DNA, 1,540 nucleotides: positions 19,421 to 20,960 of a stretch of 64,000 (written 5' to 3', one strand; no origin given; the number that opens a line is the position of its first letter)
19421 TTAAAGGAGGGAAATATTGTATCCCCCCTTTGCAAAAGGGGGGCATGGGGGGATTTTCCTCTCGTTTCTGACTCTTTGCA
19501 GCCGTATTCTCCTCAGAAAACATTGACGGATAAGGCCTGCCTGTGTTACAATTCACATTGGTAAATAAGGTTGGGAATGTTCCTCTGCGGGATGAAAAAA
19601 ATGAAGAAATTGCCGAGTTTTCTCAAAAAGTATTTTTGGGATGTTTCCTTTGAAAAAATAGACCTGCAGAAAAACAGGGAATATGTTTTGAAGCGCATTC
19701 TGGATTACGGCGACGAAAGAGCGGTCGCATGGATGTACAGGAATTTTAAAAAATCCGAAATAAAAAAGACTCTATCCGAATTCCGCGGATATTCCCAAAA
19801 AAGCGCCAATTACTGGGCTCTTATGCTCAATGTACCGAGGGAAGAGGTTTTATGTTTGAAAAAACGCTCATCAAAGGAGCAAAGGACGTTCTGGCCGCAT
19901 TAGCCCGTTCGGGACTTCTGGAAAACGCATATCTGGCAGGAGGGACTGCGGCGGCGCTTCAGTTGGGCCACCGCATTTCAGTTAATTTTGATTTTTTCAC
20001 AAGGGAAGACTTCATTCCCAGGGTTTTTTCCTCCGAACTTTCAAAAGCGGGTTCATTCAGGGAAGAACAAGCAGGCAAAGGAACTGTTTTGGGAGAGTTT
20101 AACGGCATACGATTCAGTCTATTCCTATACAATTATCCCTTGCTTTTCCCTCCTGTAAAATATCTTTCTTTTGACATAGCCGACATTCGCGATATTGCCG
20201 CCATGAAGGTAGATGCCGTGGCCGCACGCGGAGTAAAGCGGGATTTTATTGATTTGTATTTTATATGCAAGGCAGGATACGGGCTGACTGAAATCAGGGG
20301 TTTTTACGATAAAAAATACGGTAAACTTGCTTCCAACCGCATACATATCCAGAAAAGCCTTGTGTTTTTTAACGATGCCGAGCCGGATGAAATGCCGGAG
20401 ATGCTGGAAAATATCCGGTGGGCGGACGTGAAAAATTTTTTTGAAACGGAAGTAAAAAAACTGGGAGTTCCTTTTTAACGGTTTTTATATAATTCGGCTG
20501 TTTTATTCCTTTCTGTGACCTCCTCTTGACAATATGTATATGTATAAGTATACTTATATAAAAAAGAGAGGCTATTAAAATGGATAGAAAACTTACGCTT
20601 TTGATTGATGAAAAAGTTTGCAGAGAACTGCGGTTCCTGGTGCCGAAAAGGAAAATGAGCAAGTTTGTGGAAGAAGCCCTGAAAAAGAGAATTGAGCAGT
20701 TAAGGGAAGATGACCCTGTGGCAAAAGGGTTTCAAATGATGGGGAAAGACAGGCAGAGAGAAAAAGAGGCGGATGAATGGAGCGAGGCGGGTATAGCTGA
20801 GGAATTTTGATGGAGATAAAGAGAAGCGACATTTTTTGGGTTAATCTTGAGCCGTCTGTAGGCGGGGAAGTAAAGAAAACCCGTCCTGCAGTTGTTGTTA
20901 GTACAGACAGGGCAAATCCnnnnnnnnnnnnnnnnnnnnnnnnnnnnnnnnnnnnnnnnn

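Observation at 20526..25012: MazEF-like TA operon fused as leader of the essential gltX-cysS operon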

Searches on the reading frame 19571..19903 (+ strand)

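Call 3: search_protein_families(library=pfam, proteins=[window:19571-19903:+], max_evalue=0.01)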
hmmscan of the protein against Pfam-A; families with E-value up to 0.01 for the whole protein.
window:19571-19903:+ (110 aa): 1 family
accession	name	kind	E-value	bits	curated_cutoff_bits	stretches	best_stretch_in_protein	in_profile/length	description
PF21956.1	DUF6922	-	5.2e-15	55.1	27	1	17-68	1-52/52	Family of unknown function (DUF6922)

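Call 23: search_protein_families(library=ncbifam, proteins=[window:19571-19903:+], max_evalue=1)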
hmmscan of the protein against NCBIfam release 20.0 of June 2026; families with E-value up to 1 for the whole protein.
window:19571-19903:+ (110 aa): 1 family
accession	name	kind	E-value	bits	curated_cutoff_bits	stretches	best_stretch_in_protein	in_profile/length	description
NF051445.1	HblB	equivalog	0.029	13.3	750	1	16-86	69-139/466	hemolysin BL regulatory component HblB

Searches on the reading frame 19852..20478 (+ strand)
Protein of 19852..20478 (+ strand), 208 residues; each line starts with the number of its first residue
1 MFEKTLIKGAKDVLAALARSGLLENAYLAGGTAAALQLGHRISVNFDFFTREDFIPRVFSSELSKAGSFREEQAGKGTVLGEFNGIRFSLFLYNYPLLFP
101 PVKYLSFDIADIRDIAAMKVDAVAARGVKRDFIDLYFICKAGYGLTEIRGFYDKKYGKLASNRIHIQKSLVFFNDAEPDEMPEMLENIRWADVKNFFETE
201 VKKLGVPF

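Call 3: search_protein_families(library=pfam, proteins=[window:19852-20478:+], max_evalue=0.01)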
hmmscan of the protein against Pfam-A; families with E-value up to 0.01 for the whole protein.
window:19852-20478:+ (208 aa): 1 family
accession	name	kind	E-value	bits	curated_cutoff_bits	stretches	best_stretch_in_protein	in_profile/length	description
PF08843.17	AbiEii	-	1.2e-10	42.1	22.5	2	13-59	2-52/238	Nucleotidyl transferase AbiEii toxin, Type IV TA system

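Call 23: search_protein_families(library=ncbifam, proteins=[window:19852-20478:+], max_evalue=1)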
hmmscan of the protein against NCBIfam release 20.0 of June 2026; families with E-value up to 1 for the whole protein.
window:19852-20478:+ (208 aa): 0 families

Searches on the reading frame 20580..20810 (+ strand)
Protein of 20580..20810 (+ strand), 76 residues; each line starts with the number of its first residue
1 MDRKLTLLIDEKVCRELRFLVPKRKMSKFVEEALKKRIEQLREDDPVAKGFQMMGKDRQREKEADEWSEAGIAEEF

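Call 3: search_protein_families(library=pfam, proteins=[window:20580-20810:+], max_evalue=0.01)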
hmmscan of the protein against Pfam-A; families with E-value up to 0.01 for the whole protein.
window:20580-20810:+ (76 aa): 0 families

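Call 23: search_protein_families(library=ncbifam, proteins=[window:20580-20810:+], max_evalue=1)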
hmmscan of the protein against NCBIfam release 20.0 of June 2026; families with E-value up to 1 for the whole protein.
window:20580-20810:+ (76 aa): 2 families
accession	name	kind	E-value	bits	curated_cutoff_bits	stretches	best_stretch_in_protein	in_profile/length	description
TIGR02278.1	PaaN-DH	equivalog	0.035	12.3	562.8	1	17-61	296-338/664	phenylacetic acid degradation bifunctional protein PaaZ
NF010497.0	PRK13916.1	equivalog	0.077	13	140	1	4-48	7-54/109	plasmid segregation protein ParR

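Call 26: find_homologous_proteins(query=window:20580-20810:+, max_evalue=0.001)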
Query window:20580-20810:+ (76 aa): 17 proteins with E <= 0.001 among 17 candidates.
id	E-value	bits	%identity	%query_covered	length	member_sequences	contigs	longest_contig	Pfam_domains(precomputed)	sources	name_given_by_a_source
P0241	1.5e-40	154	100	100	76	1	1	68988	-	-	-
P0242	8.0e-35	136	88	100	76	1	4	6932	-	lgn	-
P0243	9.8e-35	135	87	100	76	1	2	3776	-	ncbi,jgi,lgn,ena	jgi:hypothetical protein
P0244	1.0e-33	132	86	100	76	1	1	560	-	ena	-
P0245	5.3e-32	127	82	97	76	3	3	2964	-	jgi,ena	-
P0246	1.0e-31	126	79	100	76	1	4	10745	-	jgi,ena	-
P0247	1.2e-26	110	71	100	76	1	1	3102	-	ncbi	-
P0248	1.6e-26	110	71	100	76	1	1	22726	-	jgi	-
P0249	4.0e-26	108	70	100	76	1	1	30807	-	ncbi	-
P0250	4.8e-26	108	70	100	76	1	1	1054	-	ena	-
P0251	1.3e-25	107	68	100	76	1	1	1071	-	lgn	-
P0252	1.6e-25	106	68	100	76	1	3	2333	-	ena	-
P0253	1.9e-25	106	68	100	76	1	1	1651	-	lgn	-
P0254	3.1e-25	105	67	100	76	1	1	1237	-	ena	-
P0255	1.2e-24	104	66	100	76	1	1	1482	-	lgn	-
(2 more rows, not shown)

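Call 46: search_solved_structures(query=A3, max_evalue=10, show_alignments=2)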
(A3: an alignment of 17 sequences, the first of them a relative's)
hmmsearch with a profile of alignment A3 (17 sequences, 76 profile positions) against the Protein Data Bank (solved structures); distinct sequences matched with E-value up to 10: 4.
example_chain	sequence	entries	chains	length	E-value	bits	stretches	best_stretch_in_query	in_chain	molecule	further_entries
4aai_A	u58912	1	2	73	0.26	14.9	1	2-43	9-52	ORF E73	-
6yj7_A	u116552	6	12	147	0.43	14.3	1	30-54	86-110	CBS domain-containing protein YkuL | CBS domain-containing protein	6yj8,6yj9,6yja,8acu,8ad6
1yav_A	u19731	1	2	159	0.43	14.3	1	30-54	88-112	hypothetical protein BSU14130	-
4hhu_A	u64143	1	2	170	2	12.1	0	30-56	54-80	OR280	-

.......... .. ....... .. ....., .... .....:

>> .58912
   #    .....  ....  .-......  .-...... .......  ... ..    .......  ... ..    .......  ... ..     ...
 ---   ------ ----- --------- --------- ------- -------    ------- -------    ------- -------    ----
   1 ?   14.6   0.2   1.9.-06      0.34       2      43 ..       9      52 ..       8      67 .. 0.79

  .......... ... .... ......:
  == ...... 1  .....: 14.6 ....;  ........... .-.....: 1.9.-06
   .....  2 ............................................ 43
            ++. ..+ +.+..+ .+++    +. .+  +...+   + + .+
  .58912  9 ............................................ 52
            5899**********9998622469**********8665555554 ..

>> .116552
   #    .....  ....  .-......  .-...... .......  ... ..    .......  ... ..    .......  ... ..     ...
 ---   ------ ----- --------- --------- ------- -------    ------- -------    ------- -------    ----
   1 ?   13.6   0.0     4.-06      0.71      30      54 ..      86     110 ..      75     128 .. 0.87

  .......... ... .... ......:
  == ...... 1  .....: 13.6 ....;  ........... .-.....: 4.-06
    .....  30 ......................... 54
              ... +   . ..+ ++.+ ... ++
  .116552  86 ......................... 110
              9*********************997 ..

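Call 47: search_protein_families(library=pfam, proteins=[window:20580-20810:+], max_evalue=10)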
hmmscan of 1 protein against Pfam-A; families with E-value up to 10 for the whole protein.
window:20580-20810:+ (76 aa): 3 families
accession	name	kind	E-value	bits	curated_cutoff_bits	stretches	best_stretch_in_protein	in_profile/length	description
PF16762.11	RHH_6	-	0.036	15.1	27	1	23-48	29-54/77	Ribbon-helix-helix domain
PF13747.11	DUF4164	-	0.045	14.6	27.2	1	30-60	20-50/89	Domain of unknown function (DUF4164)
PF19891.5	DUF6364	-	0.11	13.4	27.3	1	1-44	1-39/70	Family of unknown function (DUF6364)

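Call 52: predict_structure(alignment_id=A3)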
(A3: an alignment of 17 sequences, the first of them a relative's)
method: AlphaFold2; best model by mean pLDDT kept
length: 76 residues; sequences in the alignment: 17
mean_pLDDT: 58.4   pTM: 0.27
mean pLDDT of the five models: 58.4, 57.3, 55.8, 55.0, 54.7
residues with pLDDT >= 90: 0; 70-90: 8; 50-70: 54; < 50: 14
segments of 3 or more residues with pLDDT < 50: 5-8, 71-76
pLDDT, mean of each block of 10 residues (from residue 1): 49 58 55 74 63 61 58 43
secondary structure, 60 per line:
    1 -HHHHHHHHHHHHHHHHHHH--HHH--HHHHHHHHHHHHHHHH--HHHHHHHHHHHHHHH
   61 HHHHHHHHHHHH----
elements in order: H2-20 H28-43 H46-72
